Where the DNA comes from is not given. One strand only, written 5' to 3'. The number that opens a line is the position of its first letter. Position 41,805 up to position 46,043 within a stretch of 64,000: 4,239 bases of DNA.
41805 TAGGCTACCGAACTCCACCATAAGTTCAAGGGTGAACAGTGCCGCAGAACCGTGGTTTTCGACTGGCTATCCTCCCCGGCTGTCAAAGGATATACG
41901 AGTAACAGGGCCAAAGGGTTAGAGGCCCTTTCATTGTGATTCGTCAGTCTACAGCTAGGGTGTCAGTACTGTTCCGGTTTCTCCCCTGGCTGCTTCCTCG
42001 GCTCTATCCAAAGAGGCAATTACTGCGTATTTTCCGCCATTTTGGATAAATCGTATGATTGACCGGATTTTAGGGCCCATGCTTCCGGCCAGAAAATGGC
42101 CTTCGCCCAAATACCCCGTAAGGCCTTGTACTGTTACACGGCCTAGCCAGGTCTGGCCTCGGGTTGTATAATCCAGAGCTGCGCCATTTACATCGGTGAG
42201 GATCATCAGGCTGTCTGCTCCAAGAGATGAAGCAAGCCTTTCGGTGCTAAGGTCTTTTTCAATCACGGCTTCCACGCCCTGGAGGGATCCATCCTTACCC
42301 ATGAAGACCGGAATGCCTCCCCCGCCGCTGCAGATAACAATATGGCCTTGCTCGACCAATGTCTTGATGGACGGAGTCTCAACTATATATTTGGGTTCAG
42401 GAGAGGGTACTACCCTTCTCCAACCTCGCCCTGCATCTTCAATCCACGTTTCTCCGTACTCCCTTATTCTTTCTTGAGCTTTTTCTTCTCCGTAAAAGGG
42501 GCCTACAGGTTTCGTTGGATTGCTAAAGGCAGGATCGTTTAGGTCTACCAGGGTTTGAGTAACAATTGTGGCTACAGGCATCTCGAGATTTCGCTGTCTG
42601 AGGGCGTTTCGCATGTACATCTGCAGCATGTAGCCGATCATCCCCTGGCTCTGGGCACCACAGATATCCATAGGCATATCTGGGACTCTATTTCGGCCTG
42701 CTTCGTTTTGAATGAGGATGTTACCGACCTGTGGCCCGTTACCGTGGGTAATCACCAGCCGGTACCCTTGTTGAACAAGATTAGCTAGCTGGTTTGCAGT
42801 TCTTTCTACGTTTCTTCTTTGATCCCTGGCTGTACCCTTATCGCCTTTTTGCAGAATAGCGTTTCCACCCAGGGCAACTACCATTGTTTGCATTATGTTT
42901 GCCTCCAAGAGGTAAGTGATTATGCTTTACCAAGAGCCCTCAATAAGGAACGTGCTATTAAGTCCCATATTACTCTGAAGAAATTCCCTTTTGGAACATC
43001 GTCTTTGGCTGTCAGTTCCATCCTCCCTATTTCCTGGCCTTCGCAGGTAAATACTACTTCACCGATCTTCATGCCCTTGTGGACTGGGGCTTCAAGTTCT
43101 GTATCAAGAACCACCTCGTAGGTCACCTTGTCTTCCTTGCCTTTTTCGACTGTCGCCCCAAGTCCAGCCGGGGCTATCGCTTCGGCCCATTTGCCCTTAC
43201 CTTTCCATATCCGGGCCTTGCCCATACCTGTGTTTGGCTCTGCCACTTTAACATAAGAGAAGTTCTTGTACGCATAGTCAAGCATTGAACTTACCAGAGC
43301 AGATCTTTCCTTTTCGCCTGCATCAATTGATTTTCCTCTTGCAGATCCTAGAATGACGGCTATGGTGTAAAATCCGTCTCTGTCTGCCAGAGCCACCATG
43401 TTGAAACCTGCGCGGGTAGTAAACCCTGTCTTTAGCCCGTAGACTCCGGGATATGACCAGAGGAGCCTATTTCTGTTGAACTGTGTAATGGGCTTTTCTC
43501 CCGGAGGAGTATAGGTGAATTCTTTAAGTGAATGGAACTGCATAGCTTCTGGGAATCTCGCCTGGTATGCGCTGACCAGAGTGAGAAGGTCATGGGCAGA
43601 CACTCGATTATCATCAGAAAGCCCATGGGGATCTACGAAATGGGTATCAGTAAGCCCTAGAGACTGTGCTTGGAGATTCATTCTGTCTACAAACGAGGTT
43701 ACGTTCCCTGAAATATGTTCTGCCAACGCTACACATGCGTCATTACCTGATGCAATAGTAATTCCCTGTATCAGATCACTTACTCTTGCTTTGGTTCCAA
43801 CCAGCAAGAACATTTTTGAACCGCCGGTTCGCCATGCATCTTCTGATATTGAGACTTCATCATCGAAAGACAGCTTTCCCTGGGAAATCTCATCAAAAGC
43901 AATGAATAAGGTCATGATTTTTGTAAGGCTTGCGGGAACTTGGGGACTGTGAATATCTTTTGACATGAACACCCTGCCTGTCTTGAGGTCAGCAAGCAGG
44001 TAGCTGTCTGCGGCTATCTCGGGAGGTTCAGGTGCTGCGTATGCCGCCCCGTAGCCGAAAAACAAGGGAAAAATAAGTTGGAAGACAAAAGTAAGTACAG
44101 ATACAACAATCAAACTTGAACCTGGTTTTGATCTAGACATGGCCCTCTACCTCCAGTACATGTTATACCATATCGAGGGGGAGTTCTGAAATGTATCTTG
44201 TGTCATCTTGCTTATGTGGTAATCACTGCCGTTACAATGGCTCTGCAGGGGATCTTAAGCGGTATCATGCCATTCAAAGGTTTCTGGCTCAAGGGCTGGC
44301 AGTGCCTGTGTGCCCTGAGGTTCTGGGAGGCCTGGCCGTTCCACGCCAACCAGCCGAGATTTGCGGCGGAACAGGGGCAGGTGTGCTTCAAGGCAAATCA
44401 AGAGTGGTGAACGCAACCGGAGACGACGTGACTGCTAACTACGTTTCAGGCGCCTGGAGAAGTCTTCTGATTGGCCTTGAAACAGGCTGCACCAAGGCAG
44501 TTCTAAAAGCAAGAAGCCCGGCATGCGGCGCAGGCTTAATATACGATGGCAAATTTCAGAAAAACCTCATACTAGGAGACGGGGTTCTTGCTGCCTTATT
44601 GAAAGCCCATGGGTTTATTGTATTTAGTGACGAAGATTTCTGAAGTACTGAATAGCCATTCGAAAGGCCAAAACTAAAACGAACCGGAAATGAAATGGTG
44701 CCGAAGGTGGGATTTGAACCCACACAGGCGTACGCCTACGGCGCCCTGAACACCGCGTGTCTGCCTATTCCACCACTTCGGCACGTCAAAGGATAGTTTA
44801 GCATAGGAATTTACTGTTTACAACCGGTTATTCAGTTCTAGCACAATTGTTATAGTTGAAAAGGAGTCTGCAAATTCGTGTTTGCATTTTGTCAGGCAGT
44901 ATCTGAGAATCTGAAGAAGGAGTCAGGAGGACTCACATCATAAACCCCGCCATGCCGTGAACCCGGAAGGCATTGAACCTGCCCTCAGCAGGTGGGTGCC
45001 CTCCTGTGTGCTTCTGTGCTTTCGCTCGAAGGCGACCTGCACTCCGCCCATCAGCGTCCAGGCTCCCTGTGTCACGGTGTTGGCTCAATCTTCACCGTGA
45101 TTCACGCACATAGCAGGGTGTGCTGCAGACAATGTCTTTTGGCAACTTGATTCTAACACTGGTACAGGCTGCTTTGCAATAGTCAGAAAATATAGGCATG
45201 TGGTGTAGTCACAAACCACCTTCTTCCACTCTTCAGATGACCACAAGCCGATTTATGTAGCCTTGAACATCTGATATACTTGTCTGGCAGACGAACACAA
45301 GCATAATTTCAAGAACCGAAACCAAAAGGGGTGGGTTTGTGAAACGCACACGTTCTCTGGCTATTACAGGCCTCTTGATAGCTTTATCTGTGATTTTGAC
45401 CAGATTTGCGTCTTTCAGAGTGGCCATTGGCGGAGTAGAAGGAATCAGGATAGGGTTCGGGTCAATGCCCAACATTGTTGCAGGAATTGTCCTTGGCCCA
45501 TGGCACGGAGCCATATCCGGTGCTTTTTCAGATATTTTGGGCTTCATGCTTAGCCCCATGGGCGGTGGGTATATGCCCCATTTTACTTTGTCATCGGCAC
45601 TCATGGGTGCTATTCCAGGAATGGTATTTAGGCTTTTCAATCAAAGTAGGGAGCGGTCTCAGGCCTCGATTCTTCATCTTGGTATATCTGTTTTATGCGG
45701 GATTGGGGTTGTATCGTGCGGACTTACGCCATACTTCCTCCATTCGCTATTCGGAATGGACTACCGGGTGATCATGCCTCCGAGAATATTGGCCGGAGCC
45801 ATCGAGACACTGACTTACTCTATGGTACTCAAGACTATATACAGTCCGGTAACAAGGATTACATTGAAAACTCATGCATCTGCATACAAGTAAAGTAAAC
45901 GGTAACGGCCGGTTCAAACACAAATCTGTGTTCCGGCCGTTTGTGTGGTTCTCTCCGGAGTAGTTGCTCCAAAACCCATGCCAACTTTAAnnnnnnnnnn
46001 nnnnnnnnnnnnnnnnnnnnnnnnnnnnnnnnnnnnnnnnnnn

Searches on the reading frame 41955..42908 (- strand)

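Call 30: search_protein_families(library=pfam, proteins=[window:41955-42908:-], max_evalue=0.00001)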
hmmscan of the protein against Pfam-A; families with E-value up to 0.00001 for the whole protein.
window:41955-42908:- (317 aa): 1 family
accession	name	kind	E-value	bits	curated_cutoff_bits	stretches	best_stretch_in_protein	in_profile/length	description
PF00696.33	AA_kinase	-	1.1e-24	88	24.9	1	8-299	2-234/234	Amino acid kinase family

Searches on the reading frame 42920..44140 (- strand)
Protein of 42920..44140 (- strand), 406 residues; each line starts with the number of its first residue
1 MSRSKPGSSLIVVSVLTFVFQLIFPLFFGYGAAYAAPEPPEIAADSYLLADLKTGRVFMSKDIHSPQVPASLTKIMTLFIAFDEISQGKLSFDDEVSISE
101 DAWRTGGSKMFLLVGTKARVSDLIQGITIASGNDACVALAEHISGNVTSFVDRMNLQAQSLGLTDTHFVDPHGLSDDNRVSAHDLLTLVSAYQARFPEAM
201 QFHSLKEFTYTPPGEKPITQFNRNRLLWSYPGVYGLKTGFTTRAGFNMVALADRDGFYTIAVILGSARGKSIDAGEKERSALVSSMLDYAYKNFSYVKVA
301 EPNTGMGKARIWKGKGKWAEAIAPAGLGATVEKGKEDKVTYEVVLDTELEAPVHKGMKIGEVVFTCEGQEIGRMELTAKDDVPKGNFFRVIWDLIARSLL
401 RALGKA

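Call 64: search_protein_families(library=ncbifam, proteins=[window:42920-44140:-], max_evalue=1e-10)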
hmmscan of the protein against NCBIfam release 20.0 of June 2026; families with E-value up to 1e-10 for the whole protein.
window:42920-44140:- (406 aa): 6 families
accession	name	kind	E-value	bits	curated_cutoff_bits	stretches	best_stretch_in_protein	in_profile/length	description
NF008489.0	PRK11397.1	equivalog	9.2e-64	215.6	610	1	28-396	21-386/389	serine-type D-Ala-D-Ala carboxypeptidase DacD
NF007445.0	PRK10001.1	equivalog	6e-59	199.8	765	1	30-398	25-390/400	serine-type D-Ala-D-Ala carboxypeptidase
NF008059.0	PRK10793.1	equivalog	8.1e-59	199.3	694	1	37-395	39-394/403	D-alanyl-D-alanine carboxypeptidase DacA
NF038273.1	strep_PBP3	exception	1.4e-44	152.8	490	1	22-395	7-403/407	D-alanyl-D-alanine carboxypeptidase PBP3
NF038258.2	PBP4_Staph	exception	3.5e-34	118.3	500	1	53-300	49-312/366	penicillin-binding protein PBP4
NF008668.0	PRK11669.1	equivalog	2.2e-25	89.4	294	1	35-255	34-252/316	D-alanyl-D-alanine endopeptidase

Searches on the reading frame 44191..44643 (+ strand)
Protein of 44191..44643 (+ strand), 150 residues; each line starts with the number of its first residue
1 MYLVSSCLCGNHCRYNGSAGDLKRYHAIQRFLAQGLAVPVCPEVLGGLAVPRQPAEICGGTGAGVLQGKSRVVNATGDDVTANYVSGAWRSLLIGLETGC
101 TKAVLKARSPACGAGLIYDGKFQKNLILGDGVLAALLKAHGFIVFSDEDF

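Call 30: search_protein_families(library=pfam, proteins=[window:44191-44643:+], max_evalue=0.00001)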
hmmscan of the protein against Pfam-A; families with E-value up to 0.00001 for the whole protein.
window:44191-44643:+ (150 aa): 1 family
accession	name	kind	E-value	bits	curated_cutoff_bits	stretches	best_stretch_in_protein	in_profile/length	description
PF04463.17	2-thiour_desulf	-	3.7e-39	134.4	34.7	1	3-149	2-141/141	2-thiouracil desulfurase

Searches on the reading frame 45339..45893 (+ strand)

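Call 30: search_protein_families(library=pfam, proteins=[window:45339-45893:+], max_evalue=0.00001)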
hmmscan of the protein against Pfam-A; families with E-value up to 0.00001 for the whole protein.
window:45339-45893:+ (184 aa): 2 families
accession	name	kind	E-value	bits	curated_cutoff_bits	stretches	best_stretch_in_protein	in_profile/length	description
PF07155.17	ECF-ribofla_trS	-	3.6e-16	60.1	26.7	1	3-123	3-120/172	ECF-type riboflavin transporter, S component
PF12822.12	ECF_trnsprt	-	1.7e-15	57.9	30.7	1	5-168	1-169/169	ECF transporter, substrate-specific component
